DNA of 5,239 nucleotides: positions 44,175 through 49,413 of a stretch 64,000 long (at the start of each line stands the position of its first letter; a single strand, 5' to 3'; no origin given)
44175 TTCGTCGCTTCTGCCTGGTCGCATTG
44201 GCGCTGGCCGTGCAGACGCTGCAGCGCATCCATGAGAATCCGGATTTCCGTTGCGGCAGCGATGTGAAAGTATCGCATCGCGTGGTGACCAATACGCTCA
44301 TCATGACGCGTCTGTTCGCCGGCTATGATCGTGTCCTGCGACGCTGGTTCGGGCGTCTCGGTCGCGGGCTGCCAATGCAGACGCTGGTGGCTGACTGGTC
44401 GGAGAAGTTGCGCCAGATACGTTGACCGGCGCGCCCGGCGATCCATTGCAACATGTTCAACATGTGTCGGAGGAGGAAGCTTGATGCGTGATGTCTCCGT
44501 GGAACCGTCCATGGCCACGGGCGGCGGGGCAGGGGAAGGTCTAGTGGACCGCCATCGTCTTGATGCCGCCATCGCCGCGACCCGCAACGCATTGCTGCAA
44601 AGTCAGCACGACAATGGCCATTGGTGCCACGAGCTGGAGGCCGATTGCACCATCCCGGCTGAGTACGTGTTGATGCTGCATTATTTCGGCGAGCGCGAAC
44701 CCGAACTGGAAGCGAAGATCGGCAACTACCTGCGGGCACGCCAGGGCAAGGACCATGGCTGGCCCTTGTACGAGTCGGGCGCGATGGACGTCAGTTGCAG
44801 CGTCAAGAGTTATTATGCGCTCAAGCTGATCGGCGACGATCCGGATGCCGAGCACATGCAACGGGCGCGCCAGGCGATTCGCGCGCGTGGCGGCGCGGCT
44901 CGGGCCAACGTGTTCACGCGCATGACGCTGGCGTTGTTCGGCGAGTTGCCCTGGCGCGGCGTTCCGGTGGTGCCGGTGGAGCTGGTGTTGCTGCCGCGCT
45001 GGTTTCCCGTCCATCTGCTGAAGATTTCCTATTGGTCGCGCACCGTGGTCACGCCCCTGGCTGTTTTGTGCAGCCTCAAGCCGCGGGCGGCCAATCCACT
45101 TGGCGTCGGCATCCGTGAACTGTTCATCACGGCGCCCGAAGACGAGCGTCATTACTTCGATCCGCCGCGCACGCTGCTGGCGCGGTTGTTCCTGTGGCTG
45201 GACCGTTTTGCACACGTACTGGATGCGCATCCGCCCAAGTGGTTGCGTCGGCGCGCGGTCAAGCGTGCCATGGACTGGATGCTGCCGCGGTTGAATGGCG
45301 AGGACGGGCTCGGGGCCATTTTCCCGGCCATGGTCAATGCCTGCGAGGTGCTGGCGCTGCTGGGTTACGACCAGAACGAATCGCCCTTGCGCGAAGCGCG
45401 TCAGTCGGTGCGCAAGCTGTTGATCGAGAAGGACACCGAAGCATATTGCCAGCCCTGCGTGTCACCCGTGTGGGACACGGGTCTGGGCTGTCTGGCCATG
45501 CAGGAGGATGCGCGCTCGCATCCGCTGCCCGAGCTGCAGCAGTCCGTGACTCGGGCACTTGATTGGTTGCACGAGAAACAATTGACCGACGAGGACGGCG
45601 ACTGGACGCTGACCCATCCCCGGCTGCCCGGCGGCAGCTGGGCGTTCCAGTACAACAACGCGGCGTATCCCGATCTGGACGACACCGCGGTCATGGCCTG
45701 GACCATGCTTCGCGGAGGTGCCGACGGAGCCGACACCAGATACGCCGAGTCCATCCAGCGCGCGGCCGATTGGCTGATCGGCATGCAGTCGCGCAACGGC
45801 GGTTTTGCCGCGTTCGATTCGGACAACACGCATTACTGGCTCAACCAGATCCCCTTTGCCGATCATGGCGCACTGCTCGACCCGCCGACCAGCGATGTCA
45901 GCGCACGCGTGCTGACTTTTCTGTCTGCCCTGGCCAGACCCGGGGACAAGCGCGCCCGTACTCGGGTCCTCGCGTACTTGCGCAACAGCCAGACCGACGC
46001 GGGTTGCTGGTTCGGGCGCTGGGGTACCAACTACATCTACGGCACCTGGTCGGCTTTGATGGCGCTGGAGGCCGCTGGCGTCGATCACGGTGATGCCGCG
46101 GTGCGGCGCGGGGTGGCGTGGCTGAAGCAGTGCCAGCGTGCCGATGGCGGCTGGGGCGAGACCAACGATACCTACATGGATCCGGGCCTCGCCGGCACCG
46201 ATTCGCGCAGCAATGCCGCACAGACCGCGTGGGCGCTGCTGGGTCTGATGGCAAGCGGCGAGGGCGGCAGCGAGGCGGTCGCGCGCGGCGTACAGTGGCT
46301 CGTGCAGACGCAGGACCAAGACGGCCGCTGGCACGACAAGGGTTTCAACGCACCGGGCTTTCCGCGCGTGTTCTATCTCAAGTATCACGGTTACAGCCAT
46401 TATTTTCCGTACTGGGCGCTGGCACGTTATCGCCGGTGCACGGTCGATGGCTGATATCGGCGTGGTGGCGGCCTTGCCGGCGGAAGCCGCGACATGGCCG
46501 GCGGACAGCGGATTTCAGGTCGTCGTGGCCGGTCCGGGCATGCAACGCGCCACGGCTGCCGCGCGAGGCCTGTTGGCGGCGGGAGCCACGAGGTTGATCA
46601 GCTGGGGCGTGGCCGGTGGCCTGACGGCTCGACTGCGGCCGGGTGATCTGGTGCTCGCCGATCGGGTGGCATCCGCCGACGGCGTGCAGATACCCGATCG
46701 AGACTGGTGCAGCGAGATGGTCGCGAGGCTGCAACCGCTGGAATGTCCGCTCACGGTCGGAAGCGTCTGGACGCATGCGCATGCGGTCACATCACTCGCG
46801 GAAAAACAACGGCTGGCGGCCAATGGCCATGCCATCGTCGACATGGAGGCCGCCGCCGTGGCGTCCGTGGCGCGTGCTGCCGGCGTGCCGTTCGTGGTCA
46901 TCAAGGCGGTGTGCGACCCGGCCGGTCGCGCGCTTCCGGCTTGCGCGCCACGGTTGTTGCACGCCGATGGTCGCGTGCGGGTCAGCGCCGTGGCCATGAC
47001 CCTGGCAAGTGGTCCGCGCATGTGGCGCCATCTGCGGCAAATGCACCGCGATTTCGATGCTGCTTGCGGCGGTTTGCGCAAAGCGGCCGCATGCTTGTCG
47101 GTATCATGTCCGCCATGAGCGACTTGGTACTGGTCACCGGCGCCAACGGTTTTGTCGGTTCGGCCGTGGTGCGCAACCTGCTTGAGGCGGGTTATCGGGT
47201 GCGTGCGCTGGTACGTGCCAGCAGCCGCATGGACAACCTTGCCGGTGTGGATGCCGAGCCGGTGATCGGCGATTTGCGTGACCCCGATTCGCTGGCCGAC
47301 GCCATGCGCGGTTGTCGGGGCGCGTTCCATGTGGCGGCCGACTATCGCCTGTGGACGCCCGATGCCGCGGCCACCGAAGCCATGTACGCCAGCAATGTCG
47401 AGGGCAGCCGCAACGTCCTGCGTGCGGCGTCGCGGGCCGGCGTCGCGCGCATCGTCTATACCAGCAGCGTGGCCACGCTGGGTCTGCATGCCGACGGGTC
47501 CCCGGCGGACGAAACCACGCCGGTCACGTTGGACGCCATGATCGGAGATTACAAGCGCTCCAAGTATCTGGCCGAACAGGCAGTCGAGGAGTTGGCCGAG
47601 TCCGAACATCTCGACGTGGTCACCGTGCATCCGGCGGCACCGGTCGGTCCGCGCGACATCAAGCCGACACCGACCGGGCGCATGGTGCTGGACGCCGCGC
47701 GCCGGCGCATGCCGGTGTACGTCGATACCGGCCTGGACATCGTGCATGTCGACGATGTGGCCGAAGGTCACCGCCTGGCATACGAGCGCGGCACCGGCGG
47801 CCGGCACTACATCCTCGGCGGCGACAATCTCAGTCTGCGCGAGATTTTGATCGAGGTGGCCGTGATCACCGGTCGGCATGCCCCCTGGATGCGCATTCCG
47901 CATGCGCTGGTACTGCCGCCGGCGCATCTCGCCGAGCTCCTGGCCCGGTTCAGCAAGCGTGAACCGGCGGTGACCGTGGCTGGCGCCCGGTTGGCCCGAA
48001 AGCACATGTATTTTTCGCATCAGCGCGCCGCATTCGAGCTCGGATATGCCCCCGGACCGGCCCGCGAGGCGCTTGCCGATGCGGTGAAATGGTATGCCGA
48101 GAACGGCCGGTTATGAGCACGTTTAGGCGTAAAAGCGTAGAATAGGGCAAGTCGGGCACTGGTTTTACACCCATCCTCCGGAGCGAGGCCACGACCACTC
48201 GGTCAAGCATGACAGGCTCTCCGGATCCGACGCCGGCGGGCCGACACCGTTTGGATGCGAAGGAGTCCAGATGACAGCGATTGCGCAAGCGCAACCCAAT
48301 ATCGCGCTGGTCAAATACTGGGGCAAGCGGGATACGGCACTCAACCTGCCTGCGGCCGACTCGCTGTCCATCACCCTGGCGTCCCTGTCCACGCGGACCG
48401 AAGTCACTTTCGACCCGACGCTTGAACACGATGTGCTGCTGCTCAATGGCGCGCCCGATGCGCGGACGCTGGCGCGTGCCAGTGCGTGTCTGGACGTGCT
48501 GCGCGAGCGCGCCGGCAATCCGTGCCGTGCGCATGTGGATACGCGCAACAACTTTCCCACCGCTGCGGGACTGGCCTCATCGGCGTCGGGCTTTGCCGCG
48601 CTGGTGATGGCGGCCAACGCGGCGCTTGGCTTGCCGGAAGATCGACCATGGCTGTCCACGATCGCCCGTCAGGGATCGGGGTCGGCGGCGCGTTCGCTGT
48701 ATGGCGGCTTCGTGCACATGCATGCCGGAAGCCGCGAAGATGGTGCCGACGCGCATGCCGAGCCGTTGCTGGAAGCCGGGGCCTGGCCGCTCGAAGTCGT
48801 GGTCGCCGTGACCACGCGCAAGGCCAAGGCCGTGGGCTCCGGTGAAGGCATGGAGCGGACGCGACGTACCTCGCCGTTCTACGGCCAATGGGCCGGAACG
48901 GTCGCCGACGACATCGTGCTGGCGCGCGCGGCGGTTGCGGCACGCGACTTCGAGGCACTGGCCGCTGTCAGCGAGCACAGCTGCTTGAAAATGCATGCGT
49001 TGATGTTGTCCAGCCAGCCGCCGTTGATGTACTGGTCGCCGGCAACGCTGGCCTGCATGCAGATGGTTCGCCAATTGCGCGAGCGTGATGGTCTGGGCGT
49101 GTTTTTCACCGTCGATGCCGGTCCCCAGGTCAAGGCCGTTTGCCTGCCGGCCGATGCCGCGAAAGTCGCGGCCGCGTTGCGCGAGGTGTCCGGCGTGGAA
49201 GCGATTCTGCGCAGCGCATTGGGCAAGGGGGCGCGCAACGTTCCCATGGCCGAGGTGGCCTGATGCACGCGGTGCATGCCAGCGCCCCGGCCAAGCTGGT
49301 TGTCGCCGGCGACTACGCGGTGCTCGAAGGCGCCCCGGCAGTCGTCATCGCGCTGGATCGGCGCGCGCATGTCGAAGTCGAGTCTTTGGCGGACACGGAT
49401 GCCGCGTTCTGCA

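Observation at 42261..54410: Mevalonate-pathway block nested inside a hopanoid biosynthesis operon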

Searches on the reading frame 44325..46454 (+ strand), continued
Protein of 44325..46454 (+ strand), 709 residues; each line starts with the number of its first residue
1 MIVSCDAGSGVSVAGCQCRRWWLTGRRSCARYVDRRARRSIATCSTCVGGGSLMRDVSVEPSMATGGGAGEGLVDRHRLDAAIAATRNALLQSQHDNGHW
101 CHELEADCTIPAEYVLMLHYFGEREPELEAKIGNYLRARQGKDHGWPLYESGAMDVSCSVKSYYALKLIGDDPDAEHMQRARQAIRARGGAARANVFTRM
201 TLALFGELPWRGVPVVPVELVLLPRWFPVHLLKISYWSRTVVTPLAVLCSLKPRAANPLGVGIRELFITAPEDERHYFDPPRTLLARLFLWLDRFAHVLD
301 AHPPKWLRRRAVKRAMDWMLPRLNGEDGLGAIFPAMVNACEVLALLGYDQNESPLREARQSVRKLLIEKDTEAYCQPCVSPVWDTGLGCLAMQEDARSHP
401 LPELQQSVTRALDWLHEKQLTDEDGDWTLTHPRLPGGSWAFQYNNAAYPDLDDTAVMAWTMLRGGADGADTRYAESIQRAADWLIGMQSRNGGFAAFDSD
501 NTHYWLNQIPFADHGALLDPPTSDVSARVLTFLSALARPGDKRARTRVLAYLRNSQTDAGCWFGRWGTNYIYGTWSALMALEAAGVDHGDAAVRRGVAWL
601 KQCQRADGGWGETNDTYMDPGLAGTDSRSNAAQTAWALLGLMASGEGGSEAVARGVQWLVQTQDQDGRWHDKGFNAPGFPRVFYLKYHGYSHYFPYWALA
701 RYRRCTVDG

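Call 79: find_encoding_contigs(protein=P0237, flank=10000, max_places=1)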
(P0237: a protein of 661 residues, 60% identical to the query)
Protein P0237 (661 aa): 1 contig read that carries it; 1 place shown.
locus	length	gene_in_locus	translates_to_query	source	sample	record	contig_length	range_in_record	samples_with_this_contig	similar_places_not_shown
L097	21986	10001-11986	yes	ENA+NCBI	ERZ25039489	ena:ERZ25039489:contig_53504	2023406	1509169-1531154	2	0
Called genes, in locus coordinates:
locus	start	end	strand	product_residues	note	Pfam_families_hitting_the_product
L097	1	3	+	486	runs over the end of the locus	-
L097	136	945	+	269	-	PF00106:adh_short, PF08643:DUF1776, PF08659:KR, PF13460:NAD_binding_10 (weak), PF13561:adh_short_C2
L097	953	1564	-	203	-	PF01810:LysE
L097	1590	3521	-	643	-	PF02129:Peptidase_S15, PF00326:Peptidase_S9 (faint), PF08530:PepX_C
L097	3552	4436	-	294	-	PF13489:Methyltransf_23 (weak), PF13847:Methyltransf_31 (weak), PF08241:Methyltransf_11, PF08242:Methyltransf_12 (weak), PF13649:Methyltransf_25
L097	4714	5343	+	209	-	-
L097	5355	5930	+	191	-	PF07638:Sigma70_ECF (weak), PF04542:Sigma70_r2, PF08281:Sigma70_r4_2, PF04545:Sigma70_r4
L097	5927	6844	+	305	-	PF12796:Ank_2, PF13637:Ank_4 (weak), PF13857:Ank_5, PF00023:Ank, PF13606:Ank_3 (weak), PF13637:Ank_4 (weak)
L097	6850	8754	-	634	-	PF13292:DXP_synthase_N, PF00676:E1_dh (weak), PF02775:TPP_enzyme_C (weak), PF02779:Transket_pyr, PF02780:Transketolase_C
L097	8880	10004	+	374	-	PF00494:SQS_PSY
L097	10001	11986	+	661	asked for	PF13249:SQHop_cyclase_N, PF00432:Prenyltrans (faint), PF07678:TED_complement (faint), PF09492:Pec_lyase (faint), PF13243:SQHop_cyclase_C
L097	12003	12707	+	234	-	PF01048:PNP_UDP_1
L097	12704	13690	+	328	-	PF01073:3Beta_HSD, PF01370:Epimerase, PF02719:Polysacc_synt_2, PF04321:RmlD_sub_bind, PF05368:NmrA, PF13460:NAD_binding_10, PF16363:GDP_Man_Dehyd, PF07993:NAD_binding_4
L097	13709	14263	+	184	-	PF00293:NUDIX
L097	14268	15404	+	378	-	PF04055:Radical_SAM, PF11946:DUF3463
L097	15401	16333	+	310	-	PF00348:polyprenyl_synt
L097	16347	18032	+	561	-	PF07695:7TMR-DISM_7TM, PF00990:GGDEF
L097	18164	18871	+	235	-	-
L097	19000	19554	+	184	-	PF07638:Sigma70_ECF, PF04542:Sigma70_r2, PF08281:Sigma70_r4_2, PF04545:Sigma70_r4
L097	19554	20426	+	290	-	PF10099:RskA_C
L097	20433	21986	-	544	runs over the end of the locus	PF04349:MdoG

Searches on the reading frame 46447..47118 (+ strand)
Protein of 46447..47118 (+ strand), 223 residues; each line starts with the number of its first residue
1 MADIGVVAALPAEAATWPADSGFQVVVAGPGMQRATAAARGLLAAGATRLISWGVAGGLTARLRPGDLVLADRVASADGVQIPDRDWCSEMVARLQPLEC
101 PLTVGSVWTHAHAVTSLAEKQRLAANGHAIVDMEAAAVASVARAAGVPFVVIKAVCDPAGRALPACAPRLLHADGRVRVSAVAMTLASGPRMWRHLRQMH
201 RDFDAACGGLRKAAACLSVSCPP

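Call 3: search_protein_families(library=pfam, proteins=[window:46447-47118:+])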
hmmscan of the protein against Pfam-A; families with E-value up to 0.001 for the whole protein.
window:46447-47118:+ (223 aa): 1 family
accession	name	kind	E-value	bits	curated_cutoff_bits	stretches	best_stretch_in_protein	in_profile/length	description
PF01048.26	PNP_UDP_1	-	1e-20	74.6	25.1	1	25-161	46-202/233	Phosphorylase superfamily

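Call 4: search_protein_families(library=ncbifam, proteins=[window:46447-47118:+])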
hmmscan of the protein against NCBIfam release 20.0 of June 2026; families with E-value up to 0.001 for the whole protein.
window:46447-47118:+ (223 aa): 11 families
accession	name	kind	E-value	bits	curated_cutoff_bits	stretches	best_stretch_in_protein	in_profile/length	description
TIGR03468.1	HpnG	hypoth_equivalog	4.6e-44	150.5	187.1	1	4-212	4-211/212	hopanoid-associated phosphorylase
NF005476.0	PRK07077.1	equivalog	3.7e-31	108.2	215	1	6-217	14-231/243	phosphorylase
TIGR03664.1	fut_nucase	equivalog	7.5e-15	55.2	124.7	2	84-161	127-205/228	futalosine hydrolase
NF004079.0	PRK05584.1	equivalog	1e-12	48.1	169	2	100-161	139-202/232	5'-methylthioadenosine/adenosylhomocysteine nucleosidase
NF004168.0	PRK05634.1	equivalog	4.8e-10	39.5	129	1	5-160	7-159/185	nucleosidase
NF006087.0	PRK08236.1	equivalog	7.7e-09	35.6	213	1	6-78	9-88/219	futalosine hydrolase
TIGR01704.1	MTA_SAH-Nsdase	equivalog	4.3e-08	33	73.8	1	126-161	166-201/229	5'-methylthioadenosine/S-adenosylhomocysteine nucleosidase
NF011286.0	PRK14697.1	equivalog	1e-05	25.2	260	0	129-159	167-197/233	bifunctional 5'-methylthioadenosine/S-adenosylhomocysteine nucleosidase/phosphatase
NF005213.0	PRK06698.1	equivalog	9.8e-05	21.3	768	0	130-159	168-197/459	bifunctional 5'-methylthioadenosine/S-adenosylhomocysteine nucleosidase/phosphatase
TIGR01694.1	MTAP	equivalog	0.00035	20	274.85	0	40-73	69-102/240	S-methyl-5'-thioadenosine phosphorylase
NF006599.0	PRK09136.1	equivalog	0.00089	18.5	223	0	114-159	166-211/247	S-methyl-5'-thioinosine phosphorylase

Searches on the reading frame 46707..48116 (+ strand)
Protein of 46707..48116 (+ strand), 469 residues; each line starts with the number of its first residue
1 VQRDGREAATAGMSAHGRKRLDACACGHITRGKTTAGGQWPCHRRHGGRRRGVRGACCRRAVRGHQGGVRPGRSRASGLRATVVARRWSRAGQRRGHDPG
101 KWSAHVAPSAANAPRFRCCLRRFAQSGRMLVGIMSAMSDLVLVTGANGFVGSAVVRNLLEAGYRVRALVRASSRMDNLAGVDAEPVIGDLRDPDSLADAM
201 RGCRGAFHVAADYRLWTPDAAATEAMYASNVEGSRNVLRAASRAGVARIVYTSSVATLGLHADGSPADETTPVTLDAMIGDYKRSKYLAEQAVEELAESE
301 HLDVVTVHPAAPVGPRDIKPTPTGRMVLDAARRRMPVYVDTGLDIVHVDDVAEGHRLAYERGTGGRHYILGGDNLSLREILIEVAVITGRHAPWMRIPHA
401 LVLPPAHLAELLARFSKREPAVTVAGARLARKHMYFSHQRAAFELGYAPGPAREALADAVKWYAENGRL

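Call 3: search_protein_families(library=pfam, proteins=[window:46707-48116:+])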
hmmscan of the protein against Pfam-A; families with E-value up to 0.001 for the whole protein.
window:46707-48116:+ (469 aa): 10 families
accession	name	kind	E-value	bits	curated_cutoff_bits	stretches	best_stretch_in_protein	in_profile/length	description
PF01370.27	Epimerase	-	4.1e-38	131.6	20.9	1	141-371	1-240/240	NAD dependent epimerase/dehydratase family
PF01073.25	3Beta_HSD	-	1.6e-22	80.3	22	1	142-359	1-229/280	3-beta hydroxysteroid dehydrogenase/isomerase family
PF13460.12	NAD_binding_10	-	2.2e-21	77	27.2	1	145-311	1-145/184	NAD(P)H-binding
PF16363.11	GDP_Man_Dehyd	-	5.3e-17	62.7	27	1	142-382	1-260/332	GDP-mannose 4,6 dehydratase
PF05368.20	NmrA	-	5.3e-15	56.2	27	1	138-255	2-108/298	NmrA-like family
PF07993.18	NAD_binding_4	-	5.8e-15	55.6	20.1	1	143-314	1-209/258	Male sterility protein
PF04321.23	RmlD_sub_bind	-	2.5e-09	37.1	27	1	141-297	3-140/287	RmlD substrate binding domain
PF02719.21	Polysacc_synt_2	-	2.7e-09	37.1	20.2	1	141-254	1-128/293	Polysaccharide biosynthesis protein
PF00106.31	adh_short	-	2.7e-05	24.2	26.6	0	141-204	3-72/195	short chain dehydrogenase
PF08659.16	KR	-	0.0004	20.8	22.6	0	141-258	3-140/180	KR domain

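Call 4: search_protein_families(library=ncbifam, proteins=[window:46707-48116:+])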
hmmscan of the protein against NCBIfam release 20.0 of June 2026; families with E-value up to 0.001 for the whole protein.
window:46707-48116:+ (469 aa): 32 families (the best 25 are shown)
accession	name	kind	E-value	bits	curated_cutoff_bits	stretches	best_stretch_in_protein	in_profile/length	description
TIGR03466.1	HpnA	hypoth_equivalog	1.8e-139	464.2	367.65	1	141-468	3-326/327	hopanoid-associated sugar epimerase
NF052578.1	StrlDmthSdmBMthl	equivalog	2.8e-61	208.1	600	1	141-467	3-326/328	sterol demethylase protein SdmB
NF042423.1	oxyalk_red_Shew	equivalog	2.3e-32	112.4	580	1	138-449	8-320/331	2-alkyl-3-oxoalkanoate reductase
NF042422.1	oxyalk_red_OleD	equivalog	1.2e-28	100.5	580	1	141-450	3-314/329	2-alkyl-3-oxoalkanoate reductase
TIGR04180.1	EDH_00030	hypoth_equivalog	1e-22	80.6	475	1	141-319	1-182/297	NAD-dependent 4,6-dehydratase LegB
TIGR01179.1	galE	equivalog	1.6e-17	63.3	262.3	1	141-306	2-170/332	UDP-glucose 4-epimerase GalE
NF041293.1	G6PDh_Azf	equivalog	6.2e-16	58.6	400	1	137-259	1-120/252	NAD-dependent glucose-6-phosphate dehydrogenase Azf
TIGR01746.1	Thioester-redct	subfamily_domain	9.7e-16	57.9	213.35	2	224-310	106-193/371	thioester reductase domain-containing protein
NF005539.0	PRK07201.1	equivalog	9.1e-14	51.1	549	1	142-297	4-165/657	SDR family oxidoreductase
NF058621.1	DiazavRedAvaA7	equivalog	6.7e-12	45.6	400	1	141-390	3-250/304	3-diazoavenalumate denitrifying reductase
TIGR01181.1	dTDP_gluc_dehyt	equivalog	1.8e-10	40.4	365.1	1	141-466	2-314/321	dTDP-glucose 4,6-dehydratase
TIGR02197.1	heptose_epim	equivalog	9.3e-09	34.9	274.6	1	141-296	1-152/316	ADP-glyceromanno-heptose 6-epimerase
NF007956.0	PRK10675.1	subfamily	1.1e-08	34.6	394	1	141-314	3-182/338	UDP-glucose 4-epimerase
TIGR04130.1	FnlA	equivalog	5.5e-08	32.1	730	1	140-254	6-124/337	UDP-N-acetylglucosamine 4,6-dehydratase/5-epimerase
TIGR01214.1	rmlD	equivalog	5.8e-07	28.9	224.05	1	141-300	2-141/285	dTDP-4-dehydrorhamnose reductase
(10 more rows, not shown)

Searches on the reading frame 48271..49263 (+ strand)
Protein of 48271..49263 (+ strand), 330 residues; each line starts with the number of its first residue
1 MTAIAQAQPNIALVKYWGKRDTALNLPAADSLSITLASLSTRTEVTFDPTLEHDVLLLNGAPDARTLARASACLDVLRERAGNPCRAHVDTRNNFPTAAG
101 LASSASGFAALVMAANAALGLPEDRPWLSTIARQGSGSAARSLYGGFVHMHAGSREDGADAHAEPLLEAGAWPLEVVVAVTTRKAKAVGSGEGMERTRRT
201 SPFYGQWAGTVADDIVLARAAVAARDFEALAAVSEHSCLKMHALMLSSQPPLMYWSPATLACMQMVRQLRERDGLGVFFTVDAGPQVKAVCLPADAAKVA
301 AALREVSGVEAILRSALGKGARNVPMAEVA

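Call 3: search_protein_families(library=pfam, proteins=[window:48271-49263:+])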
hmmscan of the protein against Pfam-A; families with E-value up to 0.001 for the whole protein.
window:48271-49263:+ (330 aa): 3 families
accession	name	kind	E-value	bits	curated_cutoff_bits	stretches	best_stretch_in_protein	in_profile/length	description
PF22700.2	MVD-like_N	-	3.1e-58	196.3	27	1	7-160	1-154/157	Diphosphomevalonate decarboxylase-like N-terminal domain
PF18376.6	MDD_C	-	1.3e-17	64.6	23.2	1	176-308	1-135/186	Mevalonate 5-diphosphate decarboxylase C-terminal domain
PF00288.32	GHMP_kinases_N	-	8.2e-10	39.2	22.3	1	72-139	5-70/87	GHMP kinases N terminal domain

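Call 4: search_protein_families(library=ncbifam, proteins=[window:48271-49263:+])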
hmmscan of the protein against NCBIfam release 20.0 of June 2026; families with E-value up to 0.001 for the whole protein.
window:48271-49263:+ (330 aa): 5 families
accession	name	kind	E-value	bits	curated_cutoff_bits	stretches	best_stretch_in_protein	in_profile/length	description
TIGR01240.1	mevDPdecarb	equivalog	1.8e-84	283.4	171.35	1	5-303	3-300/305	diphosphomevalonate decarboxylase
NF040704.1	IPP_alt_MvaD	equivalog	3.1e-52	177.7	475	1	3-311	2-304/323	phosphomevalonate decarboxylase MvaD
NF040847.1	mev_decarb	equivalog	2.4e-09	36.9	560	1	3-289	36-317/350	bisphosphomevalonate decarboxylase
TIGR01920.1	Shik_kin_archae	equivalog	1.9e-05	24.2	126.85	1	66-124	49-107/266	shikimate kinase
NF002288.1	PRK01212.1-4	equivalog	7.7e-05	21.9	194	1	70-139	60-129/303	homoserine kinase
